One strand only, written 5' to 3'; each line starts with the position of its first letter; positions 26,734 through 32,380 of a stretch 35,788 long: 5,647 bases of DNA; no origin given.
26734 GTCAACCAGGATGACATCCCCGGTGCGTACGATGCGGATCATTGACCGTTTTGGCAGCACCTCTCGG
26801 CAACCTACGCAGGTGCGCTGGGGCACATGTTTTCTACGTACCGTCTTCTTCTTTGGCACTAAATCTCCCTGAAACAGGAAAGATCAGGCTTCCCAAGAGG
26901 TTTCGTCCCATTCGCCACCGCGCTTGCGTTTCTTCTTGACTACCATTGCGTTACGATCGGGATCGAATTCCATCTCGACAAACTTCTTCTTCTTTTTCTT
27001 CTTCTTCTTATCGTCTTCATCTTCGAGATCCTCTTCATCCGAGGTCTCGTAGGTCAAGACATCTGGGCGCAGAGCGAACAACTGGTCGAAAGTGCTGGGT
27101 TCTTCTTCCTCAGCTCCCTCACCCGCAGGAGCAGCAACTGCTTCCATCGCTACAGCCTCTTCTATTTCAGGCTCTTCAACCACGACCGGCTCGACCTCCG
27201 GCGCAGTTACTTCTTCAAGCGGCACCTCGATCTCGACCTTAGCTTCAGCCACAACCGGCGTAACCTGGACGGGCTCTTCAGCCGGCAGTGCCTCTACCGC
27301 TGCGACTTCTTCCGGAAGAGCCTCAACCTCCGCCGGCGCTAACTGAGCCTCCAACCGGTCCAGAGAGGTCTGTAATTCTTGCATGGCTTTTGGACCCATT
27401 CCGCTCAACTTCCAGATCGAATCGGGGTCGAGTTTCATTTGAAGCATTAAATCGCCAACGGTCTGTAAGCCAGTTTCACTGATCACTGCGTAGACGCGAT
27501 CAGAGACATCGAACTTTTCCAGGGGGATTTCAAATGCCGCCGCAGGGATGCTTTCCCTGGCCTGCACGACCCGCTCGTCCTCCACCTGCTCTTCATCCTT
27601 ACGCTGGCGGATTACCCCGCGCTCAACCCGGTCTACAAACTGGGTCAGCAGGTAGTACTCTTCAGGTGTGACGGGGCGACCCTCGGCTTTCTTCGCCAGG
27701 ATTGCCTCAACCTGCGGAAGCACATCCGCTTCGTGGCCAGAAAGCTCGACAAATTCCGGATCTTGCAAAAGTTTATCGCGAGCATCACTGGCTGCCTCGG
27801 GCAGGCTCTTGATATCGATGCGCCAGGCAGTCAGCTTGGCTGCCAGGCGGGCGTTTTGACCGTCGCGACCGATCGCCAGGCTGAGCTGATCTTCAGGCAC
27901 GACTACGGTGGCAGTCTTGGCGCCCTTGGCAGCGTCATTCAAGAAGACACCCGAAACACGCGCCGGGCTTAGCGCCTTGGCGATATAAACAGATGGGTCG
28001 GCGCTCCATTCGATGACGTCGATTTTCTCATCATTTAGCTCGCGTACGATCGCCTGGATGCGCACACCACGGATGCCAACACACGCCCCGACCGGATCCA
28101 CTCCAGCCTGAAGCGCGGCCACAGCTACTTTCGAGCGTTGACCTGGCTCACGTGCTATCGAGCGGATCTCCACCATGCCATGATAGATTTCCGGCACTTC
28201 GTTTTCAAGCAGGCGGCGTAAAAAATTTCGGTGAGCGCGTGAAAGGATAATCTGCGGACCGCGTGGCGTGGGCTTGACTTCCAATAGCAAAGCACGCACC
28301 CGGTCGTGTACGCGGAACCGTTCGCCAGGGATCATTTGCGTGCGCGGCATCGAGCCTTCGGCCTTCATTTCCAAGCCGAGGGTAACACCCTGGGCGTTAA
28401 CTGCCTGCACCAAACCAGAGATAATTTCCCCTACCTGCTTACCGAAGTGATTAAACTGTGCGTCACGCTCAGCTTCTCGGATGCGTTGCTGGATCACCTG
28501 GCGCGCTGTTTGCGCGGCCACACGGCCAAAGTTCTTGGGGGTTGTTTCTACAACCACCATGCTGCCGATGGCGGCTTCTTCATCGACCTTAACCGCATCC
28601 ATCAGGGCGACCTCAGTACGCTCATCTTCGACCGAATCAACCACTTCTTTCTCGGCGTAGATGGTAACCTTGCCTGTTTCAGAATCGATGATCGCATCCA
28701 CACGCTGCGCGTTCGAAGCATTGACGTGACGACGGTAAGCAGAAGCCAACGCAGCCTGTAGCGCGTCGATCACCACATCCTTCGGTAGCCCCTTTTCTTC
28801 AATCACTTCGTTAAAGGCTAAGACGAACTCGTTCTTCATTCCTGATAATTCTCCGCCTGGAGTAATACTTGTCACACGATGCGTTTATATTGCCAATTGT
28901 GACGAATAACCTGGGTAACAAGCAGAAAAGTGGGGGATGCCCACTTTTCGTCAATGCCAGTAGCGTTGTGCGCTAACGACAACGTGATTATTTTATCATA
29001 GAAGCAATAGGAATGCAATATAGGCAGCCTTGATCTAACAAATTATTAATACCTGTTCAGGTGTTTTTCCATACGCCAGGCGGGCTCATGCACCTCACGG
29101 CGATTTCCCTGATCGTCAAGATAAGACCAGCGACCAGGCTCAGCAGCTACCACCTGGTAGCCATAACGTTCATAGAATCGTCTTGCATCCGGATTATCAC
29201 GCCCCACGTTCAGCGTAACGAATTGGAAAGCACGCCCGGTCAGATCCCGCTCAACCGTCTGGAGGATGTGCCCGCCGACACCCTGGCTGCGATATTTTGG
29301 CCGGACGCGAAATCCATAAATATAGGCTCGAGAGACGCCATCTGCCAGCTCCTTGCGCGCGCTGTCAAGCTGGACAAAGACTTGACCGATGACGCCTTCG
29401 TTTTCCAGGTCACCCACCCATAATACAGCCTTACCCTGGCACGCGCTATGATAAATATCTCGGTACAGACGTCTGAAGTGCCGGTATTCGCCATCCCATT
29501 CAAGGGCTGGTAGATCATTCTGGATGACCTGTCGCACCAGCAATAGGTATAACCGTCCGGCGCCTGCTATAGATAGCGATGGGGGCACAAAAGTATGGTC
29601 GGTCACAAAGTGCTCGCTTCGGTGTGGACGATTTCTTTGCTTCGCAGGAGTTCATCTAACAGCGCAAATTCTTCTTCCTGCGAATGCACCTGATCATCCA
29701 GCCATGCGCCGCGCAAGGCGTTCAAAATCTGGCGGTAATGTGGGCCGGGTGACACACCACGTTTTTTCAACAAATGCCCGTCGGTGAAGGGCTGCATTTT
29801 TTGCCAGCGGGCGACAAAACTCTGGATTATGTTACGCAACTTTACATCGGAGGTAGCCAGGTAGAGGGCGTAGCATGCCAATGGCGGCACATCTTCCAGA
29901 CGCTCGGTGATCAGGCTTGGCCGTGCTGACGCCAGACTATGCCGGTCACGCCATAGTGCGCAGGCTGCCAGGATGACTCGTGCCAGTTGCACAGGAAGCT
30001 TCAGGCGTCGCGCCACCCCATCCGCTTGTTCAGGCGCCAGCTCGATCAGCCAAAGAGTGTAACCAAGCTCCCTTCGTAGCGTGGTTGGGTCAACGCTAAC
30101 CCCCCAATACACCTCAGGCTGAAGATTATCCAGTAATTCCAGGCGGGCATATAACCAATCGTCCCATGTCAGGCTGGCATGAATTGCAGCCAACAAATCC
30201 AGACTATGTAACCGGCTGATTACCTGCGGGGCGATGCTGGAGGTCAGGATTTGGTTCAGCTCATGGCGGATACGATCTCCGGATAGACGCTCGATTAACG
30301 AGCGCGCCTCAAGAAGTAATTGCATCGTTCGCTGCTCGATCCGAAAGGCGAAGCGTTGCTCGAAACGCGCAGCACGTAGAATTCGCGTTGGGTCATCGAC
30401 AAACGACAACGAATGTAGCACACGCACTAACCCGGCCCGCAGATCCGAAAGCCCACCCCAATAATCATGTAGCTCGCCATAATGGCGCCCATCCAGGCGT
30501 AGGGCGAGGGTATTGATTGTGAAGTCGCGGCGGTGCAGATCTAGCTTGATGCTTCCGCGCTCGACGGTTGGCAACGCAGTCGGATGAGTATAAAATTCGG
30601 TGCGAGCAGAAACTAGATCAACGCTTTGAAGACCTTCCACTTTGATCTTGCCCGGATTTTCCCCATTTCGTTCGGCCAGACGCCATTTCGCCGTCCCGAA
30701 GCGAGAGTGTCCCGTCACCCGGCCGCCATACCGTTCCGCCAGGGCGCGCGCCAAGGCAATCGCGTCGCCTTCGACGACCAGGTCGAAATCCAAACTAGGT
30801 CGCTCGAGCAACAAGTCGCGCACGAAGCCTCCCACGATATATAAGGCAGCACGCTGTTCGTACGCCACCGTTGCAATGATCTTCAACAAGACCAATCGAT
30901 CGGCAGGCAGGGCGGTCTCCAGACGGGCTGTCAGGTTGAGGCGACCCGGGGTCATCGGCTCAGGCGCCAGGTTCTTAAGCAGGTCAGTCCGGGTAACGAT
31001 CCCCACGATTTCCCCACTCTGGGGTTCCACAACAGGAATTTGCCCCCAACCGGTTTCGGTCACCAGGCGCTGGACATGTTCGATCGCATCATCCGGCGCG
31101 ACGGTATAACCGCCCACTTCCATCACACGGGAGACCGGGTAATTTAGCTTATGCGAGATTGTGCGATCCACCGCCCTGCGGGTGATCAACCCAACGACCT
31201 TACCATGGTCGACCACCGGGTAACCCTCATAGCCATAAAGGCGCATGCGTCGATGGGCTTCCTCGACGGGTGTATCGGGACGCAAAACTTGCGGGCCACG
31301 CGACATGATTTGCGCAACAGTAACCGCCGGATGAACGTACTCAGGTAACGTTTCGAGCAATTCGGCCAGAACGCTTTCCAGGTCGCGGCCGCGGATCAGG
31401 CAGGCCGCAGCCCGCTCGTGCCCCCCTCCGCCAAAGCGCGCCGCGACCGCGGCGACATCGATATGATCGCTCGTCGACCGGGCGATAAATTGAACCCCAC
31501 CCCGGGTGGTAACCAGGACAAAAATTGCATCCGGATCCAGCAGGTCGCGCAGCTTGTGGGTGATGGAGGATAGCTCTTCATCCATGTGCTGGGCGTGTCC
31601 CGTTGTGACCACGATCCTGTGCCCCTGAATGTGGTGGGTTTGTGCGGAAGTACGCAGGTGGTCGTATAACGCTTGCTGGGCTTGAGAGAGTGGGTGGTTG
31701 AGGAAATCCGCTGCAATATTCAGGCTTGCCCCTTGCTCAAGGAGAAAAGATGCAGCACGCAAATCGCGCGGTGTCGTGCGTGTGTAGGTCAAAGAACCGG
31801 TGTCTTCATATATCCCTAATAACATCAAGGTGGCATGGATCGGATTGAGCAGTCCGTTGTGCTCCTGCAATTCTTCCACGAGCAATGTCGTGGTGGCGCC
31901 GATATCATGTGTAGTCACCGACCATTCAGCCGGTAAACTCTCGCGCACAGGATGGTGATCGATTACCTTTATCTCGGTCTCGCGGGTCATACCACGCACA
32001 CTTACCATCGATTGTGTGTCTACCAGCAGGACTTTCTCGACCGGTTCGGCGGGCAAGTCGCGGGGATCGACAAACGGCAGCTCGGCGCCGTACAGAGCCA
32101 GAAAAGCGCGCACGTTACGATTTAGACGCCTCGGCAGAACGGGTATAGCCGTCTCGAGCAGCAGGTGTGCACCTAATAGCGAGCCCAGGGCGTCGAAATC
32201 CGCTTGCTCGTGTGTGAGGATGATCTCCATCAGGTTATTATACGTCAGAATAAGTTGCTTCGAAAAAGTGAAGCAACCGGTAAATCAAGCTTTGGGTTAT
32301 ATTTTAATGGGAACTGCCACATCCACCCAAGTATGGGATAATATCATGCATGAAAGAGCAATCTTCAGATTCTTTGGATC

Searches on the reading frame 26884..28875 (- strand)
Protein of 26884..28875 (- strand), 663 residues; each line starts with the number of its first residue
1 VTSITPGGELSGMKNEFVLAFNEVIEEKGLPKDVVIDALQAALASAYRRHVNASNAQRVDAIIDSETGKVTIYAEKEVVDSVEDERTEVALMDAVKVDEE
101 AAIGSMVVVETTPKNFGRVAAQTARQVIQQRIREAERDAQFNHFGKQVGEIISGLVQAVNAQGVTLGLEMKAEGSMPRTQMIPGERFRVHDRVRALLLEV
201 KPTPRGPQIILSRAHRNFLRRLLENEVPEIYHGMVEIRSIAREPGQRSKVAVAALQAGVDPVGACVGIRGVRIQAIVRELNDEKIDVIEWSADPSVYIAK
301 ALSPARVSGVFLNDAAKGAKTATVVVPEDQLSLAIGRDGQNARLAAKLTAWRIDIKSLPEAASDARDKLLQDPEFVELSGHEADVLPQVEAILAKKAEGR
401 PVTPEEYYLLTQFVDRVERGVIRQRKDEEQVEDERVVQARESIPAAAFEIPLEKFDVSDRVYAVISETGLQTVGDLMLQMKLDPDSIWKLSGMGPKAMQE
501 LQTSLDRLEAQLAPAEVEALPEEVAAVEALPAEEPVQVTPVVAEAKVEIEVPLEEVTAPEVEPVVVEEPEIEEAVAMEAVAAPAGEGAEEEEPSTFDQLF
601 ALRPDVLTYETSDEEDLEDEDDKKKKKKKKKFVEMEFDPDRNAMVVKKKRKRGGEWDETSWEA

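Call 27: search_protein_families(library=pfam, proteins=[window:26884-28875:-], max_evalue=0.001)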
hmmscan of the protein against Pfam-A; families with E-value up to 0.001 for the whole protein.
window:26884-28875:- (663 aa): 3 families
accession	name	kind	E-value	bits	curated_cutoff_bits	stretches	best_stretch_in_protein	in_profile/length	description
PF08529.16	NusA_N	-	1e-35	123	23.8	1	16-138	1-119/119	NusA N-terminal domain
PF13184.12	KH_5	-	6e-28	97.2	27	1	244-311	1-68/69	NusA-like KH domain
PF00575.29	S1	-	0.00032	21.5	22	1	147-207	3-69/74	S1 RNA binding domain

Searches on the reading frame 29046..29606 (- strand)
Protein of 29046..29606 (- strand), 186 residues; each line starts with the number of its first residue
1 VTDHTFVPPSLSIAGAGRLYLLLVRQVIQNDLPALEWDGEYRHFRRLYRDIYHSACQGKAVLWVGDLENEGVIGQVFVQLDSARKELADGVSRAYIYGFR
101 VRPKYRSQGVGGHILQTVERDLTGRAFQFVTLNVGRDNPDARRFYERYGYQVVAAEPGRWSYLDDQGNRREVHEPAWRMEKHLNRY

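Call 27: search_protein_families(library=pfam, proteins=[window:29046-29606:-], max_evalue=0.001)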
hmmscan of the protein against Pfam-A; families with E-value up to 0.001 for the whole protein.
window:29046-29606:- (186 aa): 4 families
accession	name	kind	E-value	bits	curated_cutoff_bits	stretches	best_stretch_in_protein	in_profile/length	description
PF00583.31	Acetyltransf_1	-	3.8e-14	53.4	20.7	1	41-150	14-116/116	Acetyltransferase (GNAT) family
PF13508.13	Acetyltransf_7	-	7e-10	39.6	27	1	62-152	5-84/84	Acetyltransferase (GNAT) domain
PF13673.13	Acetyltransf_10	-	2.3e-08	34.5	23.6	1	93-156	51-113/128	Acetyltransferase (GNAT) domain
PF08445.16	FR47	-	1.2e-06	28.9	22.1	1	94-153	22-80/86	FR47-like protein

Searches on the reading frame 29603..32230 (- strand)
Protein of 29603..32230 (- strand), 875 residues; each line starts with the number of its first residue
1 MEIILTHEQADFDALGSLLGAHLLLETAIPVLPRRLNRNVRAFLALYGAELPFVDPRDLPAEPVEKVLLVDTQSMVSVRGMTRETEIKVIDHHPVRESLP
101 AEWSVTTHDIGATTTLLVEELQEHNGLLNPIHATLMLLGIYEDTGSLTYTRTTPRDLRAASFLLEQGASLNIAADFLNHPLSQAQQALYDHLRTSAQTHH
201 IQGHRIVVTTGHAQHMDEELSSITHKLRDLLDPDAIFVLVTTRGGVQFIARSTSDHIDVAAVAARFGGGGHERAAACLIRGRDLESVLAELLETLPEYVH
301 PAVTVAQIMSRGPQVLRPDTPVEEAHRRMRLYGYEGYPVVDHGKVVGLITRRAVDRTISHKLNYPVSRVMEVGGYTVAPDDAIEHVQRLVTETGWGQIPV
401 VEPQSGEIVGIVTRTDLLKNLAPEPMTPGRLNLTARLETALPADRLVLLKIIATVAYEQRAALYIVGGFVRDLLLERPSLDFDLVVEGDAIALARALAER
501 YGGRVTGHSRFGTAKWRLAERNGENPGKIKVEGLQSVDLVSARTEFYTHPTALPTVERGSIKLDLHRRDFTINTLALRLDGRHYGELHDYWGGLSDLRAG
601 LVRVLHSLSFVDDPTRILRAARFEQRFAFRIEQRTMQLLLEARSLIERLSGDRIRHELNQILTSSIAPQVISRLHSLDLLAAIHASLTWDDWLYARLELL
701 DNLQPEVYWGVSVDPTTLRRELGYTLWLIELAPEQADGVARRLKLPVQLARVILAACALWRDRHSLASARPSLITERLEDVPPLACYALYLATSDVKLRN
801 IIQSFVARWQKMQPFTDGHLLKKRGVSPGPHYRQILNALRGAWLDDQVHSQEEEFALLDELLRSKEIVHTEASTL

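Call 27: search_protein_families(library=pfam, proteins=[window:29603-32230:-], max_evalue=0.001)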
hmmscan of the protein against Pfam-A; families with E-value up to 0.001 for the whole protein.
window:29603-32230:- (875 aa): 5 families
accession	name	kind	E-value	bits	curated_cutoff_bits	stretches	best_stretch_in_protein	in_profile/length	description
PF00571.33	CBS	-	1.6e-23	83.2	24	2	305-356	1-53/57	CBS domain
PF01743.26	PolyA_pol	-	2.8e-22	79.9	23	1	463-603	1-126/126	Poly A polymerase head domain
PF01368.27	DHH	-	1.7e-08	35.2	28.1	1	3-140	3-125/125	DHH family, N-terminal domain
PF12627.12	PolyA_pol_RNAbd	-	3.8e-08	33.4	22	1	629-683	2-56/64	Probable RNA and SrmB- binding site of polymerase A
PF02272.25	DHHA1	-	1.3e-06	29.2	25.9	1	215-295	13-96/102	DHHA1 domain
